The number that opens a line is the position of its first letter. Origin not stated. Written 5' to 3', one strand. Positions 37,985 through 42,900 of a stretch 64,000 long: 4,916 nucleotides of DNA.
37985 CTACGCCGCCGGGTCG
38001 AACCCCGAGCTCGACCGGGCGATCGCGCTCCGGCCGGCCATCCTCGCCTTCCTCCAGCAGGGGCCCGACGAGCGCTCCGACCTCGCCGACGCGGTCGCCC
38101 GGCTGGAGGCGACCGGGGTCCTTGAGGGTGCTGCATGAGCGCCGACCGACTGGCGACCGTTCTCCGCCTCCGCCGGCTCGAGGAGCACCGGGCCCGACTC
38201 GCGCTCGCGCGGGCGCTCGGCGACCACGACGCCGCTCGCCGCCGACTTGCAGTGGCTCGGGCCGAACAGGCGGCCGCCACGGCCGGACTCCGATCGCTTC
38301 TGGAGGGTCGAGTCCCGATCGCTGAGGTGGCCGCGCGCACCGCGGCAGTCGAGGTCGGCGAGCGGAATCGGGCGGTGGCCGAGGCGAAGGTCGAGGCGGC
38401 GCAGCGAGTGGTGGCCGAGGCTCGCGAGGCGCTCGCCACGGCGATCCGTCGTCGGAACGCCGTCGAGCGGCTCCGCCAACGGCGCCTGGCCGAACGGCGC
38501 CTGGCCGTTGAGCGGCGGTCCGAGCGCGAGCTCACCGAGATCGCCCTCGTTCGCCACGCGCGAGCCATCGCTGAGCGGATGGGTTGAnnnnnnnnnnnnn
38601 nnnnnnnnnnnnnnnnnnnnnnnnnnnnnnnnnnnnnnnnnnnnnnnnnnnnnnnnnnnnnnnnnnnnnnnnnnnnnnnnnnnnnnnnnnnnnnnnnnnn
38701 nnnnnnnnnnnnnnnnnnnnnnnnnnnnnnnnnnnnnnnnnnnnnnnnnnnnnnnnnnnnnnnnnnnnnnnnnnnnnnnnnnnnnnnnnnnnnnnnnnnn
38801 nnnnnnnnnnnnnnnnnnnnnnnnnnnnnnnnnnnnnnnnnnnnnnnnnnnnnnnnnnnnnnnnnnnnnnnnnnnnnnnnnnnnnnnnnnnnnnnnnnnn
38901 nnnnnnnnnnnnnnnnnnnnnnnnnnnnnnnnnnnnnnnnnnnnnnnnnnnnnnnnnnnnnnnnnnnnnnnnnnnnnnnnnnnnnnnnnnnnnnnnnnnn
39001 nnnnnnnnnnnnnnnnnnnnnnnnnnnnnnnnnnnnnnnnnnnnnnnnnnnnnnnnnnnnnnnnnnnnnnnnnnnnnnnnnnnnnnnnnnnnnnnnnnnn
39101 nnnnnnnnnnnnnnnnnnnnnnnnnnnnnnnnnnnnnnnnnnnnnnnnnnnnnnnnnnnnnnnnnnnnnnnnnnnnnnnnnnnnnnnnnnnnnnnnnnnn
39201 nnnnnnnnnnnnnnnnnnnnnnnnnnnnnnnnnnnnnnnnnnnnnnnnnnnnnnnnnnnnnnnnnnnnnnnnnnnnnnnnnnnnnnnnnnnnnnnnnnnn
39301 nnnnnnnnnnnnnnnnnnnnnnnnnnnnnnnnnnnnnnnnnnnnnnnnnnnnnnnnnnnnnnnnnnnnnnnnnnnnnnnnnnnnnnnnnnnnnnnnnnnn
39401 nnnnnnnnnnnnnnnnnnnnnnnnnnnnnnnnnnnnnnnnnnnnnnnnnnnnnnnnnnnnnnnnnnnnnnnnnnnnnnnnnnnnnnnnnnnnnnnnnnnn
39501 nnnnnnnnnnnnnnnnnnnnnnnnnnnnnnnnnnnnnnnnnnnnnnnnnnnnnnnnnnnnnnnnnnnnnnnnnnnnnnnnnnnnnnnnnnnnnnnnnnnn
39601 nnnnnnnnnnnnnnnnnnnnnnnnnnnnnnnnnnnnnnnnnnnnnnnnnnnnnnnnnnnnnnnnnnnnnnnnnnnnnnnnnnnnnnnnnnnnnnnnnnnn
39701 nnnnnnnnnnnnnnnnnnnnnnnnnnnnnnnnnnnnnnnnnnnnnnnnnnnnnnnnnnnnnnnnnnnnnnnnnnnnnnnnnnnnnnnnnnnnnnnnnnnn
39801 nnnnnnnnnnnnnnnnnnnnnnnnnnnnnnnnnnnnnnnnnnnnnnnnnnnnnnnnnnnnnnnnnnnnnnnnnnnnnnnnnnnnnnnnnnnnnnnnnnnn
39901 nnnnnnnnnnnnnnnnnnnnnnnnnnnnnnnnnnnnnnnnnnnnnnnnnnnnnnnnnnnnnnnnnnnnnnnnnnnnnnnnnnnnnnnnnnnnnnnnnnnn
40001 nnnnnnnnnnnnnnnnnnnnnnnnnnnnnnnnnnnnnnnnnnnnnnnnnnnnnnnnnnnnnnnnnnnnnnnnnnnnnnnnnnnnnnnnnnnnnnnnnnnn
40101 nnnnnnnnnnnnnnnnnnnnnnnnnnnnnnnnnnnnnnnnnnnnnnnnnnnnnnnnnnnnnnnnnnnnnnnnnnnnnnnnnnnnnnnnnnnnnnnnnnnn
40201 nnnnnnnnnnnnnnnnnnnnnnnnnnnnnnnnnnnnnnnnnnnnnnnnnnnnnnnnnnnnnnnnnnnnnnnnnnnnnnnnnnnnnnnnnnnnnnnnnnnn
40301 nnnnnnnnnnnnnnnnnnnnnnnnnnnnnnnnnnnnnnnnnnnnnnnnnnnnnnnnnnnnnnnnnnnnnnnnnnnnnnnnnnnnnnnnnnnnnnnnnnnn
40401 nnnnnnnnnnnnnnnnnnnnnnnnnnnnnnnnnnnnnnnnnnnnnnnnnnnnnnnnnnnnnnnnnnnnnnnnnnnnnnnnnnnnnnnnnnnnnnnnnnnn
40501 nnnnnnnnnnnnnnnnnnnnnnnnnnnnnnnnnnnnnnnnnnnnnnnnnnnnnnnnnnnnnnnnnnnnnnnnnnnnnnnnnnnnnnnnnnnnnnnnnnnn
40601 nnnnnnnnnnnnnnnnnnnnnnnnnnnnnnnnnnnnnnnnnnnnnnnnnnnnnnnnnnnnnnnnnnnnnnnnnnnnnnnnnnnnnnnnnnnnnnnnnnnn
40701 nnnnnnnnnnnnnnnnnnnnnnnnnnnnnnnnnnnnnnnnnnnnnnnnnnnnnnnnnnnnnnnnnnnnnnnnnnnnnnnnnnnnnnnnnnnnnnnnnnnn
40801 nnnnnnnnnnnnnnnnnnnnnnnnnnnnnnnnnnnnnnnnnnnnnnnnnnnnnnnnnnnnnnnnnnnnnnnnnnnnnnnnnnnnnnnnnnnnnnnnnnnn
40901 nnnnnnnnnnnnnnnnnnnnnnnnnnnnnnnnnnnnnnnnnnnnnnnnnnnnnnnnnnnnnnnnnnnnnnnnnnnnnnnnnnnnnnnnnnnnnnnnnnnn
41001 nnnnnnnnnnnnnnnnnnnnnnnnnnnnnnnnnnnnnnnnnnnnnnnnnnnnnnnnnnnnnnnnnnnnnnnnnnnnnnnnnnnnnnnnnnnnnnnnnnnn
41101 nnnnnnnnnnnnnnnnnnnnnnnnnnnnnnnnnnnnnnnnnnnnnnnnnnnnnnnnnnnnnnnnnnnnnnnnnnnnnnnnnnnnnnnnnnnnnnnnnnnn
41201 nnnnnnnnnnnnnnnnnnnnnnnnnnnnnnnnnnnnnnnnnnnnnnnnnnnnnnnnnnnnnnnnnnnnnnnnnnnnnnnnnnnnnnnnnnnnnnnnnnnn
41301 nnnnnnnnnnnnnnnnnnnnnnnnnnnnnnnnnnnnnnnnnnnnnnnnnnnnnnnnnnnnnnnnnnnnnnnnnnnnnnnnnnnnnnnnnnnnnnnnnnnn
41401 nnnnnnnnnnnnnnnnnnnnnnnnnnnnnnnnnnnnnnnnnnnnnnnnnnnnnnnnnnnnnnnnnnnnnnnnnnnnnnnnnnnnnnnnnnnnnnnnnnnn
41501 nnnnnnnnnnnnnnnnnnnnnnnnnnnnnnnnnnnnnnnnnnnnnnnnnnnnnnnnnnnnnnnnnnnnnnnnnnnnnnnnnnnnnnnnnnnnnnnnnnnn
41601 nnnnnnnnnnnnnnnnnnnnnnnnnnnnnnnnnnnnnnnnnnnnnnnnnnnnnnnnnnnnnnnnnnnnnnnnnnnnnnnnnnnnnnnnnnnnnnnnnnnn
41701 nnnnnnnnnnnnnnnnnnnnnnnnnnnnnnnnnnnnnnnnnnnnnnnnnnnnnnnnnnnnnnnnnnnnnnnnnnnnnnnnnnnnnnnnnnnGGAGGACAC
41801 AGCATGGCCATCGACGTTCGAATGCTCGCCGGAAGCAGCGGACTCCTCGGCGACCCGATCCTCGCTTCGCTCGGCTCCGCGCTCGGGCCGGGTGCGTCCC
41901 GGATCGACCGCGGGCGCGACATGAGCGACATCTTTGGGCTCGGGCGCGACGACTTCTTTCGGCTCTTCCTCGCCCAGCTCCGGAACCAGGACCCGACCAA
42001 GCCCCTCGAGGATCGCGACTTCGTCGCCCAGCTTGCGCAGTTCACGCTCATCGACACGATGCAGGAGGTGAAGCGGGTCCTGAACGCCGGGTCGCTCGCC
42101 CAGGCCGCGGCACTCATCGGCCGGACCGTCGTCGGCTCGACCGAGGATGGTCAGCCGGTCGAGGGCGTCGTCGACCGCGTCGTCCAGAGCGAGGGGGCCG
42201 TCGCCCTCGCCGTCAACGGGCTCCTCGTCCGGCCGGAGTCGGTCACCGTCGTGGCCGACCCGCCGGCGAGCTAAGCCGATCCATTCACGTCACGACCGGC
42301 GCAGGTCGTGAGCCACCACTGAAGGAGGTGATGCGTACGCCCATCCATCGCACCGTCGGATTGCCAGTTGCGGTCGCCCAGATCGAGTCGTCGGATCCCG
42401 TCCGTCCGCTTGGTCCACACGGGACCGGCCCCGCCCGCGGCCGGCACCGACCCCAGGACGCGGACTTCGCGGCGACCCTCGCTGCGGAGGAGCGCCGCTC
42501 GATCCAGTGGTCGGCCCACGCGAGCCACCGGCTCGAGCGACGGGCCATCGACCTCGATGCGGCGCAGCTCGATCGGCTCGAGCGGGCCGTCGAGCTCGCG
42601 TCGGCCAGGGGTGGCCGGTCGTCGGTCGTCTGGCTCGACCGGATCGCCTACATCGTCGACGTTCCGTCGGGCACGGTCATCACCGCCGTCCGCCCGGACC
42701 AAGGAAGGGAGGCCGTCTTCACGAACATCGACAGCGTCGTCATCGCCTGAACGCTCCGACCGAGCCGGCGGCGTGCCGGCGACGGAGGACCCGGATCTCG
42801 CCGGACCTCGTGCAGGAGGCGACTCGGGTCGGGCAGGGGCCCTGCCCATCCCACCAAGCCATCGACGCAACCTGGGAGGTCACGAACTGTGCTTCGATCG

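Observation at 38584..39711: Flagellar-operon protein fusing an M23 endopeptidase to an SLT lytic transglycosylase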

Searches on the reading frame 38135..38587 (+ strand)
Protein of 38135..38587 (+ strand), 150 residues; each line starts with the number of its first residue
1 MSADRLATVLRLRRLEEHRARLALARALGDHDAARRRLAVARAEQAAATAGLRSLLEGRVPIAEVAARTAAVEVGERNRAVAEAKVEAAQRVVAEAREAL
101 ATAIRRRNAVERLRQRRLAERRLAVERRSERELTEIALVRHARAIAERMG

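Call 3: search_protein_families(library=pfam, proteins=[window:38135-38587:+], max_evalue=0.01)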
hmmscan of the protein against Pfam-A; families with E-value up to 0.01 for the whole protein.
window:38135-38587:+ (150 aa): 1 family
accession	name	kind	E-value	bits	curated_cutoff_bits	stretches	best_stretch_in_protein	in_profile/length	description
PF02050.21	FliJ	-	1.1e-06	29.3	28.4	1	20-140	3-122/123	Flagellar FliJ protein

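Call 4: search_protein_families(library=ncbifam, proteins=[window:38135-38587:+], max_evalue=0.01)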
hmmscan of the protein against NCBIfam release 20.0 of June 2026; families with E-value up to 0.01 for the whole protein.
window:38135-38587:+ (150 aa): 1 family
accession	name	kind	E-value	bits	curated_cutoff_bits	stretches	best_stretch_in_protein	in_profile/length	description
TIGR02473.1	flagell_FliJ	equivalog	4e-13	50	50.45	1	4-143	2-141/141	flagellar export protein FliJ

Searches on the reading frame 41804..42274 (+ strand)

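Call 3: search_protein_families(library=pfam, proteins=[window:41804-42274:+], max_evalue=0.01)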
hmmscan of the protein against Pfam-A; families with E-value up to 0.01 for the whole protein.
window:41804-42274:+ (156 aa): 1 family
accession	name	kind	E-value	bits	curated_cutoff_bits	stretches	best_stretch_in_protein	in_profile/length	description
PF03963.19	FlgD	-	1.4e-15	57.7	27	1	46-93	26-73/75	Flagellar hook capping protein - N-terminal region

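Call 4: search_protein_families(library=ncbifam, proteins=[window:41804-42274:+], max_evalue=0.01)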
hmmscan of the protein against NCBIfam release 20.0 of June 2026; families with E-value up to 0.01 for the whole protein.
window:41804-42274:+ (156 aa): 11 families
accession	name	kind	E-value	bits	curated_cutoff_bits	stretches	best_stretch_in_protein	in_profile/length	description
NF007197.1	PRK09618.1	equivalog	2.5e-24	85.9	129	1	46-151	25-136/138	flagellar hook assembly protein FlgD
NF004670.1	PRK06009.1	equivalog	7.6e-18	65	124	1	48-142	3-99/108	flagellar hook assembly protein FlgD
NF005176.1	PRK06655.1-1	equivalog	1.3e-15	57.9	230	1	47-117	2-79/197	flagellar hook assembly protein FlgD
NF008875.0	PRK11911.1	equivalog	1.9e-11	44.2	274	1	45-137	25-124/140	flagellar basal body rod modification protein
NF009453.0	PRK12813.1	equivalog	1.7e-10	40.8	264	1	49-122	33-116/223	flagellar basal body rod modification protein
NF004496.1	PRK05842.1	equivalog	2.2e-10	40.3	250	1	38-93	20-75/271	flagellar hook assembly protein FlgD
NF005278.0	PRK06792.1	equivalog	4.6e-10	39.5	257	1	46-154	51-167/190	flagellar basal body rod modification protein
NF009277.0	PRK12634.1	equivalog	5.1e-10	39.8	333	1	45-132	26-121/221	flagellar basal body rod modification protein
NF007198.0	PRK09619.1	equivalog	6.1e-10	39.2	267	1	49-98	31-80/218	flagellar hook assembly protein FlgD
NF009276.0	PRK12633.1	equivalog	1.2e-08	35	383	1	48-97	28-77/234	flagellar basal body rod modification protein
NF009452.0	PRK12812.1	equivalog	0.00022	20.6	258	1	46-88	46-88/289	flagellar basal body rod modification protein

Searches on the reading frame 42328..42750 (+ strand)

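Call 3: search_protein_families(library=pfam, proteins=[window:42328-42750:+], max_evalue=0.01)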
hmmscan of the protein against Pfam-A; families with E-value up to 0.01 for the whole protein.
window:42328-42750:+ (140 aa): 1 family
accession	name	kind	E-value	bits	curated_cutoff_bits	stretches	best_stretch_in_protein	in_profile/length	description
PF12611.13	Flagellar_put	-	2e-08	34.3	21.1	1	116-139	1-24/24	Putative flagellar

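Call 4: search_protein_families(library=ncbifam, proteins=[window:42328-42750:+], max_evalue=0.01)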
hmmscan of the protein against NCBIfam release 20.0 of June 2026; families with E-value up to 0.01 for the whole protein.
window:42328-42750:+ (140 aa): 1 family
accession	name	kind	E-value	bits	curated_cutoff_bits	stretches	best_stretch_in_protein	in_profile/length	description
TIGR02530.1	flg_new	equivalog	2.6e-19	69.7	83.2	1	49-139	4-95/96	TIGR02530 family flagellar biosynthesis protein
